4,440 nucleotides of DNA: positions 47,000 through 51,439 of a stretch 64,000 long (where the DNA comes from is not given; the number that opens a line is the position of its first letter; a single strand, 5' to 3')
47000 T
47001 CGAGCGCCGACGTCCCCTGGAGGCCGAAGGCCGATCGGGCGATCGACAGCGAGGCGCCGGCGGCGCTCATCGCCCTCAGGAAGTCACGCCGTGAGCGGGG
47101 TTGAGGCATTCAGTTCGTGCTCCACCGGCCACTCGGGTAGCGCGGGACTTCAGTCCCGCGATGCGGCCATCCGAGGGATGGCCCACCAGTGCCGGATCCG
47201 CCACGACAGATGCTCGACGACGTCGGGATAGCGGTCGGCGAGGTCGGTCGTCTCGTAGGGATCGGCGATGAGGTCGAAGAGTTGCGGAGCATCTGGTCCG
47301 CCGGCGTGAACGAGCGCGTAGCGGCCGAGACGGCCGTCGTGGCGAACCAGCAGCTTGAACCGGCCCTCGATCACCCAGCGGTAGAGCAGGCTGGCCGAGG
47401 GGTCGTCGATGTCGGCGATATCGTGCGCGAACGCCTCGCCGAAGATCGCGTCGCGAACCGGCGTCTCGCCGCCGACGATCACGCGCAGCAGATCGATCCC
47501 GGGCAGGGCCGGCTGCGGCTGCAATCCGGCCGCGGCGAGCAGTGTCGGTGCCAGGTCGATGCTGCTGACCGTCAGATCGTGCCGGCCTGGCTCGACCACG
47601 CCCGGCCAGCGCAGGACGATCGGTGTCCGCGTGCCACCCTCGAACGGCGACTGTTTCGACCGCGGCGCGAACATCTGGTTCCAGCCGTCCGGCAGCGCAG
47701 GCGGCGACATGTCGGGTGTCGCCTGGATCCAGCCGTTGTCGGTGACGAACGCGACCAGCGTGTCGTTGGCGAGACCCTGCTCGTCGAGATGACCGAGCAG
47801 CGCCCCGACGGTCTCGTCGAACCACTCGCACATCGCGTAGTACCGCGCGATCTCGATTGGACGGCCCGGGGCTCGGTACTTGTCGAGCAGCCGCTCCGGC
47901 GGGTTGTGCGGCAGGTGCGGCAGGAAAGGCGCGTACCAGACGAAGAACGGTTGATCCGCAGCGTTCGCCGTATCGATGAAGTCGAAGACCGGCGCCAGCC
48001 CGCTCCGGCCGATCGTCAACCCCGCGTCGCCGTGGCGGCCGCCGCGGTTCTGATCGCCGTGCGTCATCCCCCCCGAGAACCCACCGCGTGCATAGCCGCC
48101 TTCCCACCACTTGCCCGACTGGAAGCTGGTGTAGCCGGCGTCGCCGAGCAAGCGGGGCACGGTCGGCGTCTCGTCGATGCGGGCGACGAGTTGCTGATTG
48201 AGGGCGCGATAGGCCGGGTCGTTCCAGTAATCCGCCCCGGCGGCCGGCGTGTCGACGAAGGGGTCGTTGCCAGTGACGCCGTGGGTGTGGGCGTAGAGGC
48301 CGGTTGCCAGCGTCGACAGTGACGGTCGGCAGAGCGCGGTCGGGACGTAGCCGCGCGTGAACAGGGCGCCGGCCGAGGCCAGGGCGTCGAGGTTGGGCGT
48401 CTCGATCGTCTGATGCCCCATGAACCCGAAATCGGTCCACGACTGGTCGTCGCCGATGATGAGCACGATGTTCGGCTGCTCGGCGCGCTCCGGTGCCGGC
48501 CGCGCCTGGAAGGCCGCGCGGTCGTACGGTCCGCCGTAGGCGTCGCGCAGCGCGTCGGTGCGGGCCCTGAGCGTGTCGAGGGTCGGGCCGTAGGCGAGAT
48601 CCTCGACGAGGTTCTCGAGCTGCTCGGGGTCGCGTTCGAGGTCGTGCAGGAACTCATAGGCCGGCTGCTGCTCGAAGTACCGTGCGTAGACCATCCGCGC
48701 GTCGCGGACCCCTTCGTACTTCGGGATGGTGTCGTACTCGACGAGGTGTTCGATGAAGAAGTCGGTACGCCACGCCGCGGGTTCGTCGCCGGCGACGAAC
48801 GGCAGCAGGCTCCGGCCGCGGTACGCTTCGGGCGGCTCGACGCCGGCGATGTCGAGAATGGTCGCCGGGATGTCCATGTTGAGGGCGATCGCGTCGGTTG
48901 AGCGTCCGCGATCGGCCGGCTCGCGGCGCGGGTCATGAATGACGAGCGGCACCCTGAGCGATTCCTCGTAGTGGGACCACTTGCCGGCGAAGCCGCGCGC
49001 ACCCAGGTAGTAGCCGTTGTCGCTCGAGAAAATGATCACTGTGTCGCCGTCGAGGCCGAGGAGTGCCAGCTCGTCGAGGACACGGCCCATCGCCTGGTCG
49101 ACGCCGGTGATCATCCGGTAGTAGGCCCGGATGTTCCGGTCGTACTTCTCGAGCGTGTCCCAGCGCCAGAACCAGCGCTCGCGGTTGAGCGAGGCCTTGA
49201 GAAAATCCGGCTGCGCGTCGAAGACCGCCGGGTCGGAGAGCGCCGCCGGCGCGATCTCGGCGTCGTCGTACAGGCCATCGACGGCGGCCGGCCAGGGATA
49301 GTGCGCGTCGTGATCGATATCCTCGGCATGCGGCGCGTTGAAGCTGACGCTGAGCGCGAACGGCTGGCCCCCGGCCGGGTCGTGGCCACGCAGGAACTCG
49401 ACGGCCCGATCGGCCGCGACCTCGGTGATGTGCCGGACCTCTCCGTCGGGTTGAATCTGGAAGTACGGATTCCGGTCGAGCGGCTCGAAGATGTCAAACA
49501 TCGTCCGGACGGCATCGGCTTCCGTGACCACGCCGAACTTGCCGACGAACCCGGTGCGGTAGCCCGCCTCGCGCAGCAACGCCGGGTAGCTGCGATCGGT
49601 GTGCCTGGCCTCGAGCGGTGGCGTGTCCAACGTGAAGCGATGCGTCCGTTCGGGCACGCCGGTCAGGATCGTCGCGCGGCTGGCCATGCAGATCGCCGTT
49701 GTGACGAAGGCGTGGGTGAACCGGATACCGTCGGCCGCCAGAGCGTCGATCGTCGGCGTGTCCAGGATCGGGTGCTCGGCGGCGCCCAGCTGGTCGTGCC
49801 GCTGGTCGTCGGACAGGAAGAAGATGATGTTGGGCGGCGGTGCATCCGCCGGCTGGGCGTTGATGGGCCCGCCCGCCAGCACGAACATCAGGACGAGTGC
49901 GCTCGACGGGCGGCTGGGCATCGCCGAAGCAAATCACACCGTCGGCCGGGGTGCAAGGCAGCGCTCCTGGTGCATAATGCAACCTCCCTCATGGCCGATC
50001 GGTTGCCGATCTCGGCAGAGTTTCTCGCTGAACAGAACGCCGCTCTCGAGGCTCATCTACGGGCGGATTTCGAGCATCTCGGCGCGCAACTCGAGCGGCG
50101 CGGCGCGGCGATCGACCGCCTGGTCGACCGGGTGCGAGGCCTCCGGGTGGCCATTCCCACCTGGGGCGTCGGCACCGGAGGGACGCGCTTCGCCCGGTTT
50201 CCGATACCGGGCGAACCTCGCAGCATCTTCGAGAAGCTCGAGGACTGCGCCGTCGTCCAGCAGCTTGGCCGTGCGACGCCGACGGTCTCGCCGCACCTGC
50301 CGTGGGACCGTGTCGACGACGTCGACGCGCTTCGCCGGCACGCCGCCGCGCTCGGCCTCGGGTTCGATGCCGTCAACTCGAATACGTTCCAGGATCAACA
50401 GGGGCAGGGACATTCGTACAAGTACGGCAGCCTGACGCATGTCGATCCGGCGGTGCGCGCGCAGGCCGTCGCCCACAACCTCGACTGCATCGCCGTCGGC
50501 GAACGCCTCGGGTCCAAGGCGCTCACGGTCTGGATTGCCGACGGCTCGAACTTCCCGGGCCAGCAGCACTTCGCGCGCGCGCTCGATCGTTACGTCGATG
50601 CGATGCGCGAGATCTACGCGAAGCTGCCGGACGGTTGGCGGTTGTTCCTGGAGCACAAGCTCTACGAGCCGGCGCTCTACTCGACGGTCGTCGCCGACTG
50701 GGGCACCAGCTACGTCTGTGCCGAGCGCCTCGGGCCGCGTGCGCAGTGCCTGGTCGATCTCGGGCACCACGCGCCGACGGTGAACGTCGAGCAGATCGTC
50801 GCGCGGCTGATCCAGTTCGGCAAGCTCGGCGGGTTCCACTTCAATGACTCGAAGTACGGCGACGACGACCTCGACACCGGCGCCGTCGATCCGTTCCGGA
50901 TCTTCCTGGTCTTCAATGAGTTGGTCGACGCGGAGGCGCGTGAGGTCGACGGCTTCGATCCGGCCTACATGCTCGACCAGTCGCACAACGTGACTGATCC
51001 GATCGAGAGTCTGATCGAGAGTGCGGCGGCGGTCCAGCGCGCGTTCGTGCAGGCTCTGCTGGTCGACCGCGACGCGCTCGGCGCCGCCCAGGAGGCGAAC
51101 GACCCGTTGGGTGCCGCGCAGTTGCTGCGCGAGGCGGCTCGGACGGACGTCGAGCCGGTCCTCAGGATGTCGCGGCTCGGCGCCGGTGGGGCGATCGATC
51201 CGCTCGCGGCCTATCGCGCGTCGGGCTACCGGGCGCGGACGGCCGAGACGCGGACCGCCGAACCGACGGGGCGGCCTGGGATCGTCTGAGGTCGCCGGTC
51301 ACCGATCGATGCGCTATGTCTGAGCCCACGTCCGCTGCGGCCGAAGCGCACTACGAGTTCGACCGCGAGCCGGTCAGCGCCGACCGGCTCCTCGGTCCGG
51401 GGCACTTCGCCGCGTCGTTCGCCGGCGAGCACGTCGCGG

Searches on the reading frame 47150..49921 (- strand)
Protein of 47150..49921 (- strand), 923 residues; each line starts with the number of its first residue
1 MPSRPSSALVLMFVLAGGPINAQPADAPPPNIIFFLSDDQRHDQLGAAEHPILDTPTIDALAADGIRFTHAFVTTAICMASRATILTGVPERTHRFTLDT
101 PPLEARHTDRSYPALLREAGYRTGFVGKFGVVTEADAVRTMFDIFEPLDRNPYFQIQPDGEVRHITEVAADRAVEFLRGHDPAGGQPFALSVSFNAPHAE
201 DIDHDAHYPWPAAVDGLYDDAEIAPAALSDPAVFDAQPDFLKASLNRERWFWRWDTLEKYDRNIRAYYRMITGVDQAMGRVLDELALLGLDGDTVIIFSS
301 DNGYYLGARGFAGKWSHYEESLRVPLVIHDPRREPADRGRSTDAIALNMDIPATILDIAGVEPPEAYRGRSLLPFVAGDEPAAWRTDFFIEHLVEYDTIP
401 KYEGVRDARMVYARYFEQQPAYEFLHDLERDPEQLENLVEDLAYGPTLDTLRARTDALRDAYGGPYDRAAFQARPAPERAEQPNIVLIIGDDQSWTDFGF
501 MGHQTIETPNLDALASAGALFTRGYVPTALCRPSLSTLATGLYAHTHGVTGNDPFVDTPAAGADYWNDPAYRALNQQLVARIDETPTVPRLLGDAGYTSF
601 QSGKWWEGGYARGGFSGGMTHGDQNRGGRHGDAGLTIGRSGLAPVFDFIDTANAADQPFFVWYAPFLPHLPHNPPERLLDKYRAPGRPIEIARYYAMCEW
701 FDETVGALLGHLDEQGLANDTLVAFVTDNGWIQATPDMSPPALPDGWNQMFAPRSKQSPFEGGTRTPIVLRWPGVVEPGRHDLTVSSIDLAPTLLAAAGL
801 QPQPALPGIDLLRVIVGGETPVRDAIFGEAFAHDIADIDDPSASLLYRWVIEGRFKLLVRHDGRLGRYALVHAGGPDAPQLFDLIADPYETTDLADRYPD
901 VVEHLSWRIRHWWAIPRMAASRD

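Call 3: search_protein_families(library=pfam, proteins=[window:47150-49921:-], max_evalue=0.01)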
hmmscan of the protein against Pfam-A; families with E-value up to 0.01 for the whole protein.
window:47150-49921:- (923 aa): 3 families
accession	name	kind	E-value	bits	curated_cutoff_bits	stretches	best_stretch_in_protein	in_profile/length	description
PF00884.28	Sulfatase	-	2.6e-94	316.4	25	2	30-361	1-301/301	Sulfatase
PF16347.10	SGSH_C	-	1e-33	117.1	29.3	2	309-459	3-152/154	N-sulphoglucosamine sulphohydrolase, C-terminal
PF01663.27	Phosphodiest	-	2.9e-15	57.1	23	1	507-555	19-68/342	Type I phosphodiesterase / nucleotide pyrophosphatase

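Call 4: search_protein_families(library=ncbifam, proteins=[window:47150-49921:-], max_evalue=0.01)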
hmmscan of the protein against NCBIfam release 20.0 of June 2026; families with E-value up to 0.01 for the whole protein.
window:47150-49921:- (923 aa): 7 families
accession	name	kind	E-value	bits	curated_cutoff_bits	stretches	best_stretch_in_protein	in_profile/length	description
NF010322.0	PRK13759.1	equivalog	1.4e-91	307.4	481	4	161-453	177-451/486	arylsulfatase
TIGR03417.1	chol_sulfatase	equivalog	4.9e-66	223.6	433.45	4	172-456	172-437/500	choline-sulfatase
NF045661.1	HdlasePehA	equivalog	2.1e-64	218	900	4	169-451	186-477/506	phosphoric/sulfuric ester hydrolase PehA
NF052527.1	Mn_arylsulf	exception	2.1e-44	152.2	850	3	161-454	175-447/479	manganese-dependent arylsulfatase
NF053595.1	LptchSynLtaSGpos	equivalog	3.8e-07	29.1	970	1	650-806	386-534/626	lipoteichoic acid synthase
NF051873.1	AlkPhosPhoY32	equivalog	5.8e-06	25.1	1000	0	472-558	10-95/539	alkaline phosphatase PhoY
NF038282.1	LapC_YejM_PbgA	exception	0.00088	17.7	825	1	242-335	383-480/584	LPS biosynthesis-modulating metalloenzyme YejM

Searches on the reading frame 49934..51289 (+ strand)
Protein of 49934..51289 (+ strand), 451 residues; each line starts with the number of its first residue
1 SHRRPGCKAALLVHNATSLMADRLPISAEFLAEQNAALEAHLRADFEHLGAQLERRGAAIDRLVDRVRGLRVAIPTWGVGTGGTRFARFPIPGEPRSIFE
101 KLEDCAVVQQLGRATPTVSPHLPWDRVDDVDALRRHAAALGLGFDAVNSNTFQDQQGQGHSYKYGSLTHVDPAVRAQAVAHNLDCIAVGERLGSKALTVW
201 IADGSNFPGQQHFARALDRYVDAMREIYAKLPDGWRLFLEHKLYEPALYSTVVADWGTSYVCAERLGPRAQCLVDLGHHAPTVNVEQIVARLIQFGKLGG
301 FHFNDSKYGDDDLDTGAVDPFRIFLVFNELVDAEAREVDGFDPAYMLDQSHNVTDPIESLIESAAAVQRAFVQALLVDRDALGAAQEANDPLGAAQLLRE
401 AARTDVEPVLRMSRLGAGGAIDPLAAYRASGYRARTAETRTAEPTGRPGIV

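Call 3: search_protein_families(library=pfam, proteins=[window:49934-51289:+], max_evalue=0.01)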
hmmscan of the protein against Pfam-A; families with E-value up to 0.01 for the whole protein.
window:49934-51289:+ (451 aa): 1 family
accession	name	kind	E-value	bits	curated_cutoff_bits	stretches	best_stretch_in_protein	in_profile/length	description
PF01261.30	AP_endonuc_2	-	1.1e-08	35.5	31.1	1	128-312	28-194/249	Xylose isomerase-like TIM barrel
